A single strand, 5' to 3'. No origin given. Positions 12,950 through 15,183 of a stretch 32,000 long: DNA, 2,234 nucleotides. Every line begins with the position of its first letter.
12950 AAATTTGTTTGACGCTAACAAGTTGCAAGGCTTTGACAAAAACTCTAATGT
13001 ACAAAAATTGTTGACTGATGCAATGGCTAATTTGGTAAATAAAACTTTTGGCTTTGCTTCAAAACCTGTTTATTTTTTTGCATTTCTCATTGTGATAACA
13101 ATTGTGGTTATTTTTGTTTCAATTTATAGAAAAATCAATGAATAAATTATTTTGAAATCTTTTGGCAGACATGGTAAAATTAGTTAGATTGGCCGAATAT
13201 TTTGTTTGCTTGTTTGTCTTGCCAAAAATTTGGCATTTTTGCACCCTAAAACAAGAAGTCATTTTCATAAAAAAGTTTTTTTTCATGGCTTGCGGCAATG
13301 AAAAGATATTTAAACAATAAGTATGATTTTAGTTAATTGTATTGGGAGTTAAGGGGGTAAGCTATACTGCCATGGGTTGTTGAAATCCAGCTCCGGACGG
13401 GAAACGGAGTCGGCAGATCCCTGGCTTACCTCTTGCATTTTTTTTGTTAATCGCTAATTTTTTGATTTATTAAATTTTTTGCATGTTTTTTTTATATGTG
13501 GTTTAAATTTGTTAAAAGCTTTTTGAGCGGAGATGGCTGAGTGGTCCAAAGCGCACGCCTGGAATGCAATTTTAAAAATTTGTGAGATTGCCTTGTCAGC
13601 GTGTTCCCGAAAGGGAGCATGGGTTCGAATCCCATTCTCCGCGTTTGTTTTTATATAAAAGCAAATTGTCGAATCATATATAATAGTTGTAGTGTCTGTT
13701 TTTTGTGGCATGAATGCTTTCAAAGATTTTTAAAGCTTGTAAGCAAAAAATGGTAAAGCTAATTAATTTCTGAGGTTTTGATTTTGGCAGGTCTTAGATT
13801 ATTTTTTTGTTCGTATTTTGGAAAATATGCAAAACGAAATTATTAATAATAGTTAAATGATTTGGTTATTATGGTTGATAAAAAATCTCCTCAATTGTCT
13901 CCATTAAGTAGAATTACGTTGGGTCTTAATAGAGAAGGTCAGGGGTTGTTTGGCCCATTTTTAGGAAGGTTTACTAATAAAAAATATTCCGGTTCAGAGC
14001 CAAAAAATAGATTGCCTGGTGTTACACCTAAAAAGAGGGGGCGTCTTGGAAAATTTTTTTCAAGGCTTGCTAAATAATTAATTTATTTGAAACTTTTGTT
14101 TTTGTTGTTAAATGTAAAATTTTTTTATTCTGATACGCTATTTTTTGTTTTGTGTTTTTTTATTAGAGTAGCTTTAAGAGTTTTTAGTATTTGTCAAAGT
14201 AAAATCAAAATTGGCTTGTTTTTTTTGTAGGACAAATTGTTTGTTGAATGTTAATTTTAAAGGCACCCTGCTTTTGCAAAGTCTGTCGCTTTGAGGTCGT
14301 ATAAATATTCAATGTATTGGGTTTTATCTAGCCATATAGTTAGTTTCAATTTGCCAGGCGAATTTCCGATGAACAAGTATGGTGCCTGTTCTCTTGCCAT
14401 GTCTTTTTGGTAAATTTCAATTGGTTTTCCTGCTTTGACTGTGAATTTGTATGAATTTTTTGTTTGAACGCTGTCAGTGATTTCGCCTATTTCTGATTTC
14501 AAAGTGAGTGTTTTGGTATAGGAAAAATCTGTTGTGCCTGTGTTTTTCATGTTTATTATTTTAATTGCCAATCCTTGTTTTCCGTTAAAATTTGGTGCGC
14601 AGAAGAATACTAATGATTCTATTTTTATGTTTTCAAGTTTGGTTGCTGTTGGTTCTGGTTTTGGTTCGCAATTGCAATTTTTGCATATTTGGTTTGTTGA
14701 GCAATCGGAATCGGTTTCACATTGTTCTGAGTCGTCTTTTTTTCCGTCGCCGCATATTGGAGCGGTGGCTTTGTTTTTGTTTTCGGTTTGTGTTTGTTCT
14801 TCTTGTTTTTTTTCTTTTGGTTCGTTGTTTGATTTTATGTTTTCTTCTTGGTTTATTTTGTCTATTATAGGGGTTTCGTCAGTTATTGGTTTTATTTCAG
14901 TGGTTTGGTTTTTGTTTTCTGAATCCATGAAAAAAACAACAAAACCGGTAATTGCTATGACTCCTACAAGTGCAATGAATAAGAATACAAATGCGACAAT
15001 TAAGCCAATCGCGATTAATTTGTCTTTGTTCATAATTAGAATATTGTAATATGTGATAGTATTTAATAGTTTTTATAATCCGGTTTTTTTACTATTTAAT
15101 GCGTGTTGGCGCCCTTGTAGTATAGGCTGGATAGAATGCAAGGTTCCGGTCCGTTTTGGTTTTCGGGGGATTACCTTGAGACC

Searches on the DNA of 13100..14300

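Call 87: search_rna_families(source=window, start=13100, end=14300, threshold=evalue, max_evalue=1)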
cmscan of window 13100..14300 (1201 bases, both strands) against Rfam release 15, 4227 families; matches with E-value up to 1: 3.
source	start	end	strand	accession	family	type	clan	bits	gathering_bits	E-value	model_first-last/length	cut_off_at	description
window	13527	13643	+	RF00005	tRNA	Gene; tRNA;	CL00001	51.7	29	6.3e-10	1-71/71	no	tRNA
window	13592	13643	-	RF04351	Plastid-psbl-rps4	Cis-reg;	-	18.7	68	0.62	1-53/53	no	Plastid-psbl-rps4 3UTR RNA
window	13400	13473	-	RF01675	CrcZ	Gene; sRNA;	-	13.5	95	0.45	1-398/398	no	Pseudomonas sRNA CrcZ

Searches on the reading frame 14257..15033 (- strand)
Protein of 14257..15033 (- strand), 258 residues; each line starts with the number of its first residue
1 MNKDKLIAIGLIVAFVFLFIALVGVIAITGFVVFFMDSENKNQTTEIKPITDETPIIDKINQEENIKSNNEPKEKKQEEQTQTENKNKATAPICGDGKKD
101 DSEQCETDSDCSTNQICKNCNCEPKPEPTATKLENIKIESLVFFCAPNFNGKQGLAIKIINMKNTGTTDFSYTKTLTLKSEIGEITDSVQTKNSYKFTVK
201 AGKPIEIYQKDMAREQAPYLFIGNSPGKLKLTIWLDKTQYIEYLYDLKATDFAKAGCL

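Call 15: search_protein_families(library=pfam, proteins=[window:14257-15033:-])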
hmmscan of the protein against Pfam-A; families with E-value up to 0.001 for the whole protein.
window:14257-15033:- (258 aa): 1 family
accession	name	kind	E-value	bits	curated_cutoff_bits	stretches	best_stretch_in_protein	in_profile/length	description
PF02932.22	Neur_chan_memb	-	0.00057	20.7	28.1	1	11-118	62-170/233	Neurotransmitter-gated ion-channel transmembrane region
